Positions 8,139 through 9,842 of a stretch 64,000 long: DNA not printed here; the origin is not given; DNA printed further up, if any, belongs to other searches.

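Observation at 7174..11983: Translationally coupled protease / polytopic GAF membrane protein / histidine kinase operon with divergent response regulator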

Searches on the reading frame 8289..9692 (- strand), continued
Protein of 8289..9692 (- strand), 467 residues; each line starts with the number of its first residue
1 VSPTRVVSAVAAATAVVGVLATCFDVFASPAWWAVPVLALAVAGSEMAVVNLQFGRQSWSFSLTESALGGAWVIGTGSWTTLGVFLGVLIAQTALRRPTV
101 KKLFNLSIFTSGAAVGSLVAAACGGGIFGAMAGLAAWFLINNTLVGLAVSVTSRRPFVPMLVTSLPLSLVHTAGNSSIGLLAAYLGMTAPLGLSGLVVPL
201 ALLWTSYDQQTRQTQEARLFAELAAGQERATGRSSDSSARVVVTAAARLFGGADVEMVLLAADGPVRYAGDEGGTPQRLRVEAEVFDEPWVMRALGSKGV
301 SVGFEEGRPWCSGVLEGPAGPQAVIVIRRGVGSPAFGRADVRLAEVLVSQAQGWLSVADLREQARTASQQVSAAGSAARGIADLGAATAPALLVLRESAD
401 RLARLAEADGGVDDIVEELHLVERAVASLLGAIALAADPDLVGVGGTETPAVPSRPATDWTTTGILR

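Call 26: list_cluster_members(proteins=[P0124, P0131, P0145, P0162, P0178, P0187, P0198, P0209, P0219, P0238])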
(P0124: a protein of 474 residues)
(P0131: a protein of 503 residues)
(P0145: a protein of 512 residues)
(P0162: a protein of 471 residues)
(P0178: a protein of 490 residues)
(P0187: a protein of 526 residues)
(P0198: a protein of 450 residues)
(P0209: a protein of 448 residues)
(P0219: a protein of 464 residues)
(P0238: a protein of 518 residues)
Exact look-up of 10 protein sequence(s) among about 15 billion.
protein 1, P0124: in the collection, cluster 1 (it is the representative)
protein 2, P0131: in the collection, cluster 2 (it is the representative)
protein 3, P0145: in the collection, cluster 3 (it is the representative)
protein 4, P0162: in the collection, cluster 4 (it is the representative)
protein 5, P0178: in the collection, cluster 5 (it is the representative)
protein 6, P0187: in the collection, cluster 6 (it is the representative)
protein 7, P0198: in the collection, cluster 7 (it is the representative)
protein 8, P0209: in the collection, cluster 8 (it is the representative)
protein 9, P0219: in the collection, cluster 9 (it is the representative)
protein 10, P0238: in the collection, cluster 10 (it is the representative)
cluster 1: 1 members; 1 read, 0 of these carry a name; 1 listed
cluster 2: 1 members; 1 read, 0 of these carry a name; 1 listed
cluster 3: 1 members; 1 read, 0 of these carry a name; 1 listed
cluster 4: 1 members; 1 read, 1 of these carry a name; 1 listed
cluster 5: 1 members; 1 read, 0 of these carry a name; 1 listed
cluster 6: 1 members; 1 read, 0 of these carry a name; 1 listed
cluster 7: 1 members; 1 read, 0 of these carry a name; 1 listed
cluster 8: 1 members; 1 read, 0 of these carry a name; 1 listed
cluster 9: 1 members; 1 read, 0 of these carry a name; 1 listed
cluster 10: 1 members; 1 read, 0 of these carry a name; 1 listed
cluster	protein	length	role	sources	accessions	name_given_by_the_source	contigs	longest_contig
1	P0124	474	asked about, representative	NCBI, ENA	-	-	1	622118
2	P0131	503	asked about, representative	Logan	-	-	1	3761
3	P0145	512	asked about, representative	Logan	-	-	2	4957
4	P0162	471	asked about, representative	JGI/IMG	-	hypothetical protein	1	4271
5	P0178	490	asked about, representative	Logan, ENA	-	-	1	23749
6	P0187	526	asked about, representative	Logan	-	-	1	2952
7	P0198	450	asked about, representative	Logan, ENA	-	-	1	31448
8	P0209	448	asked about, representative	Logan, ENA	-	-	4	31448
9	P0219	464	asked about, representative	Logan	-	-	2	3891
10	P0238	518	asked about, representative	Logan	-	-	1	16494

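Call 28: find_encoding_contigs(protein=P0198, flank=6000, max_places=2)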
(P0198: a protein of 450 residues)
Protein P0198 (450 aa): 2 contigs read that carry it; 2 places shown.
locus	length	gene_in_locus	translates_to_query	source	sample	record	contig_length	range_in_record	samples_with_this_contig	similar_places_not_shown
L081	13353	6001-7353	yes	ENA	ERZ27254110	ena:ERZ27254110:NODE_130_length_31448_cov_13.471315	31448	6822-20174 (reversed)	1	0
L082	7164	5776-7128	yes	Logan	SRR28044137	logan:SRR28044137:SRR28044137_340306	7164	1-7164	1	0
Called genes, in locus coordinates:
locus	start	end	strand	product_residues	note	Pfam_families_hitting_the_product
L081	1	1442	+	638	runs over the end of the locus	PF00580:UvrD-helicase, PF13245:AAA_19, PF13604:AAA_30 (faint), PF01443:Viral_helicase1 (faint), PF13087:AAA_12 (faint), PF13361:UvrD_C, PF13538:UvrD_C_2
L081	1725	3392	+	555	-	PF08447:PAS_3, PF08448:PAS_4 (weak), PF13426:PAS_9 (faint), PF14598:PAS_11 (faint), PF00989:PAS (weak), PF08448:PAS_4 (weak)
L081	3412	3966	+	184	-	PF01885:PTS_2-RNA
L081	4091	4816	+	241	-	-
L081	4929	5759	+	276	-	-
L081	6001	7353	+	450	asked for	-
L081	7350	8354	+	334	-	PF13581:HATPase_c_2 (faint), PF02518:HATPase_c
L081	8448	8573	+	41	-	-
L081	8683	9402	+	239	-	-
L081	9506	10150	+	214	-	PF06941:NT5C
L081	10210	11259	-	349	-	PF02518:HATPase_c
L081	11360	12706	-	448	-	-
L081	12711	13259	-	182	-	-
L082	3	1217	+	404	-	?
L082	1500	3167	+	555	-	PF08447:PAS_3, PF08448:PAS_4 (weak), PF13426:PAS_9 (faint), PF14598:PAS_11 (faint), PF00989:PAS (weak), PF08448:PAS_4 (weak)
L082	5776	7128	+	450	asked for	-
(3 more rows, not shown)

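Call 29: find_encoding_contigs(protein=P0238, flank=6000, max_places=2)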
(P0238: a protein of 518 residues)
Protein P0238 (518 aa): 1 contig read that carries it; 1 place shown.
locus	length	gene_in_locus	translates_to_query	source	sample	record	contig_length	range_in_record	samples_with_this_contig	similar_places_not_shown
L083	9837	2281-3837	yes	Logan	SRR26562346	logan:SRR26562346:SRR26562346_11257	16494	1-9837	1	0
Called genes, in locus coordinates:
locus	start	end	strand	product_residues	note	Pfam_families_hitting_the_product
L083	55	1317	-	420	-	PF04542:Sigma70_r2, PF04539:Sigma70_r3 (weak), PF04545:Sigma70_r4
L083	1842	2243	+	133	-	PF00072:Response_reg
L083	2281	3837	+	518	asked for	-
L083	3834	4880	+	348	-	PF02518:HATPase_c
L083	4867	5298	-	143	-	-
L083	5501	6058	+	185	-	-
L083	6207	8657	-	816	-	PF00176:SNF2-rel_dom, PF04851:ResIII, PF00271:Helicase_C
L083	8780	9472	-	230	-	-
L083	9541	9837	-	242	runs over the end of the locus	PF08378:NERD (weak)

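Call 36: search_protein_families(library=pfam, alignment_id=A1, max_evalue=10)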
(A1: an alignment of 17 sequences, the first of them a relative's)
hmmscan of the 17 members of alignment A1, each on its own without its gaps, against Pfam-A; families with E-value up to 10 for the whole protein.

A. member 1, P0001 (467 aa): 0 families

B. families by the number of members that match (of 17 scanned): 7 families
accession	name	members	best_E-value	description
PF20972.2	MASE9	4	0.00058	MASE9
PF08566.15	Pam17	1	0.61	Mitochondrial import protein Pam17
PF20721.2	C19orf12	1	2.2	C19orf12-like protein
PF03130.22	HEAT_PBS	1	3.1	PBS lyase HEAT-like repeat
PF11992.13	TgpA_N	1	4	TgpA N-terminal domain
PF20270.3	CATRA-C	1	4.1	CASPASE and TPR Repeat-Associated C-terminal domain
PF00420.29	Oxidored_q2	1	4.7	NADH-ubiquinone/plastoquinone oxidoreductase chain 4L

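Call 44: find_encoding_contigs(protein=P0178, flank=5000, max_places=1)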
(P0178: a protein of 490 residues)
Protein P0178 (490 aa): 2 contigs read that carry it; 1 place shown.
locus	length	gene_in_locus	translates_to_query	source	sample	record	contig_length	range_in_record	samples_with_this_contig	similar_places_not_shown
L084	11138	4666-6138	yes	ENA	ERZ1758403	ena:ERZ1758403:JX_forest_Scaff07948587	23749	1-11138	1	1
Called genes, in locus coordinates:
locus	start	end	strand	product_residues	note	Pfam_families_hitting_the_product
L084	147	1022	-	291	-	PF02195:ParB_N, PF17762:HTH_ParB, PF23552:ParB_C (faint)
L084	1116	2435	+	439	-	-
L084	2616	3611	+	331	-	PF08529:NusA_N (faint), PF13184:KH_NusA_1st, PF26594:KH_NusA_2nd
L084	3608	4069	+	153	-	-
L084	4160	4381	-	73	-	-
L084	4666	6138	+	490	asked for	-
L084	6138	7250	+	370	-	PF07730:HisKA_3 (weak), PF02518:HATPase_c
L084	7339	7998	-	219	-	-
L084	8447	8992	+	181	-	-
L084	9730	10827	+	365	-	PF03990:DUF348, PF07501:G5, PF06737:Transglycosylas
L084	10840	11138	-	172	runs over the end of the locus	-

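Call 45: find_encoding_contigs(protein=P0225, flank=5000, max_places=1)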
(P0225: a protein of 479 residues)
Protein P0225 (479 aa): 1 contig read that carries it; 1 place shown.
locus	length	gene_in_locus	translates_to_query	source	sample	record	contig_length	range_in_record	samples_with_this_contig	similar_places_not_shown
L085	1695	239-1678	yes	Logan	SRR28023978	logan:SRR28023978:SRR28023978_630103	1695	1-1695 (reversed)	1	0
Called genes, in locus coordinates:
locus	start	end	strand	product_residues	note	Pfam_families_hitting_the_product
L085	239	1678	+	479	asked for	-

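Call 46: find_encoding_contigs(protein=P0231, flank=5000, max_places=1)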
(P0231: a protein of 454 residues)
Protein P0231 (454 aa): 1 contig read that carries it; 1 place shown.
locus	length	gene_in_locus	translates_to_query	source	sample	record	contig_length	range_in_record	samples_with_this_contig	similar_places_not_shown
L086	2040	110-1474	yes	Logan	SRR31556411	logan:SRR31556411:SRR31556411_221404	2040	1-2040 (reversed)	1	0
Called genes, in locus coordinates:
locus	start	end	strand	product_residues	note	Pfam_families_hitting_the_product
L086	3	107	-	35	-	?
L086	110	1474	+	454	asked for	-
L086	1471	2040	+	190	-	?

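Call 47: find_encoding_contigs(protein=P0248, flank=5000, max_places=1)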
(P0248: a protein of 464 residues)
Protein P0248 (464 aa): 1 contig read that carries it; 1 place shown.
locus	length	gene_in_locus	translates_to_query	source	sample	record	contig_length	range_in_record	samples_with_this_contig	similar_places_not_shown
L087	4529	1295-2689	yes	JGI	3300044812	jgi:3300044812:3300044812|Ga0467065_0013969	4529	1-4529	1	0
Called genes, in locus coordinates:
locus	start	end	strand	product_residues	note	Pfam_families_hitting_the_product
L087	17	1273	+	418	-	PF00082:Peptidase_S8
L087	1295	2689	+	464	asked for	-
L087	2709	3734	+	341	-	PF07730:HisKA_3 (weak), PF02518:HATPase_c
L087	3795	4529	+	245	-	?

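Call 49: search_protein_families(library=pfam, proteins=[L087:3795-4529:+, L087:1295-2689:+, L083:1842-2243:+, L083:3834-4880:+, L081:4929-5759:+, L081:4091-4816:+, L081:12711-13259:-, L084:7339-7998:-, L084:3608-4069:+], max_evalue=0.01)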
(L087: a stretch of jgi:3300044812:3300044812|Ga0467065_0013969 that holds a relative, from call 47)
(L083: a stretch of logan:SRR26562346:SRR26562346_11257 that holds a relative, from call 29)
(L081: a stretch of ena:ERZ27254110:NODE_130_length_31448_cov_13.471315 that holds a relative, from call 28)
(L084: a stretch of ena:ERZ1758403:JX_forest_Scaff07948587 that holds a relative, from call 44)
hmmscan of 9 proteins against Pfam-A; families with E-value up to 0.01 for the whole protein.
L087:3795-4529:+ (245 aa): 3 families
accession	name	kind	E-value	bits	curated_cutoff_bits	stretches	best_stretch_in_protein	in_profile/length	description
PF00009.33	GTP_EFTU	-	5.2e-45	153.8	26.5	1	16-166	2-150/188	Elongation factor Tu GTP binding domain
PF01926.29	MMR_HSR1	-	1.1e-08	35.7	21.9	1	21-147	3-113/113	50S ribosome-binding GTPase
PF03193.22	RsgA_GTPase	-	0.0075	16.5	30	0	105-170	18-86/174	RsgA GTPase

L087:1295-2689:+ (464 aa): 0 families

L083:1842-2243:+ (133 aa): 2 families
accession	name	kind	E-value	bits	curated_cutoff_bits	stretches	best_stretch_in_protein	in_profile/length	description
PF00072.30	Response_reg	-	4.1e-22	78.9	30.2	1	13-123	1-110/111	Response regulator receiver domain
PF12710.13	HAD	-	0.0047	17.8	27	1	29-112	46-130/189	haloacid dehalogenase-like hydrolase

L083:3834-4880:+ (348 aa): 4 families
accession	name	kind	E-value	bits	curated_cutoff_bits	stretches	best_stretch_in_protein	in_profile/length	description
PF02518.31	HATPase_c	-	1.3e-12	48.6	26.4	1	252-343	5-110/111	Histidine kinase-, DNA gyrase B-, and HSP90-like ATPase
PF13581.12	HATPase_c_2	-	1.2e-05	25.7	27.4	1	233-307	13-91/127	Histidine kinase-like ATPase domain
PF07730.19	HisKA_3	-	0.00043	21.2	24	1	157-201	5-53/68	Histidine kinase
PF01442.23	Apolipoprotein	-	0.009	16.2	90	0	102-226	67-182/190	Apolipoprotein A1/A4/E domain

L081:4929-5759:+ (276 aa): 0 families

L081:4091-4816:+ (241 aa): 0 families

L081:12711-13259:- (182 aa): 0 families

L084:7339-7998:- (219 aa): 0 families

L084:3608-4069:+ (153 aa): 0 families

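Call 50: find_homologous_proteins(query=P0248, max_evalue=0.00001)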
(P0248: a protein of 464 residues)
Query P0248 (464 aa): 16 proteins with E <= 0.00001 among 8000 candidates.
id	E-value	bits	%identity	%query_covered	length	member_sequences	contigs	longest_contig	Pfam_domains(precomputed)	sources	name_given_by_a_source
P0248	5.7e-290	979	100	100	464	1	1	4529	-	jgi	jgi:hypothetical protein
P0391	1.0e-259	880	89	100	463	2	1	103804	-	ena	-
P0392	3.2e-259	878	89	100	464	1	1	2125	-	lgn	-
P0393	1.3e-254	863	88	100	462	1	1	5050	-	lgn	-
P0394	3.1e-242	822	82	99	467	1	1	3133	-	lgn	-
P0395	8.9e-235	797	82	99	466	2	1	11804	-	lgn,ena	-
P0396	2.2e-233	793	82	99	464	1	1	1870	-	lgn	-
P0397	8.2e-146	504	60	87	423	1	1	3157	-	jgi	jgi:hypothetical protein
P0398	1.0e-144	501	58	88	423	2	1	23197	-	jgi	jgi:hypothetical protein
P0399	1.5e-133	464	56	87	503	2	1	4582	-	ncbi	-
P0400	3.8e-119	416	49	100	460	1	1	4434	-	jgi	jgi:hypothetical protein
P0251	7.9e-113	396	57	77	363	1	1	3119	-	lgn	-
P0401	2.9e-100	354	51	79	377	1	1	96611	-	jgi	jgi:hypothetical protein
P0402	1.5e-94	335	45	89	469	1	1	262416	-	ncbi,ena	-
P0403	6.2e-93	330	43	98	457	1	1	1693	-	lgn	-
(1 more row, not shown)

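Call 51: find_encoding_contigs(protein=P0391, flank=7000, max_places=1)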
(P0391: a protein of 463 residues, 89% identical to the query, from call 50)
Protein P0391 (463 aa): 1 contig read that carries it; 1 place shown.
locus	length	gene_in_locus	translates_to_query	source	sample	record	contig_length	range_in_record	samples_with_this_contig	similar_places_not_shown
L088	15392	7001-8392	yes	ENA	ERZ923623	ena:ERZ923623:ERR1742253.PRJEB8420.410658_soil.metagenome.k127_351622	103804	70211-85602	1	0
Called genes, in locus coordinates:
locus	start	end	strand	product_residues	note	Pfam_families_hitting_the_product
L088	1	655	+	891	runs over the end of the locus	PF01751:Toprim, PF01131:Topoisom_bac, PF13368:Toprim_C_rpt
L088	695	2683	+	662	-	PF05977:MFS_3, PF07690:MFS_1, PF02223:Thymidylate_kin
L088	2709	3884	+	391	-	PF13177:DNA_pol3_delta2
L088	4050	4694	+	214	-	-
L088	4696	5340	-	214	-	PF00072:Response_reg, PF00196:GerE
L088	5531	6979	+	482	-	PF00082:Peptidase_S8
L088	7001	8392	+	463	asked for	-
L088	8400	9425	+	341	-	PF02518:HATPase_c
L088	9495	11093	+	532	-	PF00009:GTP_EFTU, PF01926:MMR_HSR1, PF22042:EF-G_D2, PF16658:RF3_C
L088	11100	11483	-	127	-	PF13490:zf-HC2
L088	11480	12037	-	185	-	PF07638:Sigma70_ECF, PF04542:Sigma70_r2, PF08281:Sigma70_r4_2, PF04545:Sigma70_r4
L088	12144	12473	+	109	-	-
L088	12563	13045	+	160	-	PF00903:Glyoxalase, PF22677:Ble-like_N (weak), PF13669:Glyoxalase_4 (weak)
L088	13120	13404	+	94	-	-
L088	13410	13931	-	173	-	PF00719:Pyrophosphatase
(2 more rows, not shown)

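Call 52: find_encoding_contigs(protein=P0402, flank=7000, max_places=1)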
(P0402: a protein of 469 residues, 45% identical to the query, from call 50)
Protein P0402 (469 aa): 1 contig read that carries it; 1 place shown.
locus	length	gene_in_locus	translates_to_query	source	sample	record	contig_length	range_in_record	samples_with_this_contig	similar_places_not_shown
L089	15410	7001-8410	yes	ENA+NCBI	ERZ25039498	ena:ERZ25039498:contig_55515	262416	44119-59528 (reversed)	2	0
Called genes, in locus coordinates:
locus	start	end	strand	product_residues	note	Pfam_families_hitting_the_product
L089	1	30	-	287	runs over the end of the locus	-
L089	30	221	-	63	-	PF00403:HMA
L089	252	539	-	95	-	PF02583:Trns_repr_metal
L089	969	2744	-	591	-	PF01590:GAF, PF13185:GAF_2, PF13492:GAF_3 (faint), PF13185:GAF_2 (weak), PF07228:SpoIIE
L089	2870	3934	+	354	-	PF01266:DAO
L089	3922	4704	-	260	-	PF00106:adh_short, PF08659:KR (faint), PF13561:adh_short_C2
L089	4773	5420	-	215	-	PF00072:Response_reg, PF00196:GerE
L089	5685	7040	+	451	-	PF00082:Peptidase_S8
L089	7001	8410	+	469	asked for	-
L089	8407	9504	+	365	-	PF07730:HisKA_3 (weak), PF02518:HATPase_c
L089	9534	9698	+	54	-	-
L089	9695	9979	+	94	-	-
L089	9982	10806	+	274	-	PF00563:EAL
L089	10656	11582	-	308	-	PF05090:HTTM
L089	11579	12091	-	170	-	-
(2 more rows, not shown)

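Call 53: find_encoding_contigs(protein=P0398, flank=7000, max_places=1)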
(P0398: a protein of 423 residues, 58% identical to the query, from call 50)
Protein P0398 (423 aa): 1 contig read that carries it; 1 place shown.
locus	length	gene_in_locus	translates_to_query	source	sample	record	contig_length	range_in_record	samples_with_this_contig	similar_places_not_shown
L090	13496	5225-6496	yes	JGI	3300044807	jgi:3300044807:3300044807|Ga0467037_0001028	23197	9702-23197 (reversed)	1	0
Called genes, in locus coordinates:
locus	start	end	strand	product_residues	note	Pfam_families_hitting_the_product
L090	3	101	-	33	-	?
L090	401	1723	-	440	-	PF03446:NAD_binding_2 (faint), PF03721:UDPG_MGDP_dh_N, PF00984:UDPG_MGDP_dh, PF03720:UDPG_MGDP_dh_C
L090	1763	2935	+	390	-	PF02771:Acyl-CoA_dh_N, PF02770:Acyl-CoA_dh_M, PF00441:Acyl-CoA_dh_1, PF08028:Acyl-CoA_dh_2, PF22924:ACOX_C_alpha1 (weak)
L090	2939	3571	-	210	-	PF00072:Response_reg, PF00196:GerE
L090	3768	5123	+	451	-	PF00082:Peptidase_S8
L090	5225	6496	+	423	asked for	-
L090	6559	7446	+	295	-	PF13581:HATPase_c_2 (faint), PF02518:HATPase_c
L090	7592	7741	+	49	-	-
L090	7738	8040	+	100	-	-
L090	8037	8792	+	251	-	PF00563:EAL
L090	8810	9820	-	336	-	PF01408:GFO_IDH_MocA, PF02894:GFO_IDH_MocA_C, PF22725:GFO_IDH_MocA_C3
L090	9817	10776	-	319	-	PF01408:GFO_IDH_MocA, PF22725:GFO_IDH_MocA_C3, PF02894:GFO_IDH_MocA_C (weak)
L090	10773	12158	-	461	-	PF00370:FGGY_N, PF02782:FGGY_C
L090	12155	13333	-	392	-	PF00480:ROK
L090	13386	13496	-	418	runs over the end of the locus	PF02653:BPD_transp_2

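Call 55: search_dna_similar(query=window:8289-9692:-, collection=plasmids, mode=protein, max_evalue=0.001, max_rows=15)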
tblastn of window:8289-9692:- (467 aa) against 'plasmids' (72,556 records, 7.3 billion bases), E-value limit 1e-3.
No match.

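Call 86: find_encoding_contigs(protein=P0241, flank=5000, max_places=3)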
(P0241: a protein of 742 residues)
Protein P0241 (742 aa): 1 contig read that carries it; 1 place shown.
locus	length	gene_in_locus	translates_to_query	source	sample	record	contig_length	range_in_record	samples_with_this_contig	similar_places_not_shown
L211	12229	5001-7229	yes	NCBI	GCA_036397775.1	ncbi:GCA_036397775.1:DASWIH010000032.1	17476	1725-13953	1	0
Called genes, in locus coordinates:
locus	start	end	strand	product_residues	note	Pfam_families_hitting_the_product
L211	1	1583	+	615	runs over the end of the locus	PF01257:2Fe-2S_thioredx, PF01512:Complex1_51K, PF10531:SLBB (weak), PF22461:SLBB_2 (weak), PF10589:NADH_4Fe-4S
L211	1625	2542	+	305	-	PF13510:Fer2_4, PF13187:Fer4_9 (faint), PF12838:Fer4_7, PF13237:Fer4_10 (faint), PF22117:Fer4_Nqo3, PF00037:Fer4 (weak), PF04879:Molybdop_Fe4S4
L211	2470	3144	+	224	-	PF12804:NTP_transf_3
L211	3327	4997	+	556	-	PF00082:Peptidase_S8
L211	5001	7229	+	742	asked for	PF20972:MASE9 (weak), PF00989:PAS, PF08447:PAS_3 (faint), PF08448:PAS_4, PF13188:PAS_8 (weak), PF13426:PAS_9, PF00512:HisKA, PF02518:HATPase_c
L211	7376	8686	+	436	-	-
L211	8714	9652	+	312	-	PF00696:AA_kinase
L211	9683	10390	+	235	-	PF03372:Exo_endo_phos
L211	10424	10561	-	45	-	-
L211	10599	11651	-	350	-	PF03330:DPBB_1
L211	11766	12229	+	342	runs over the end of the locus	PF00365:PFK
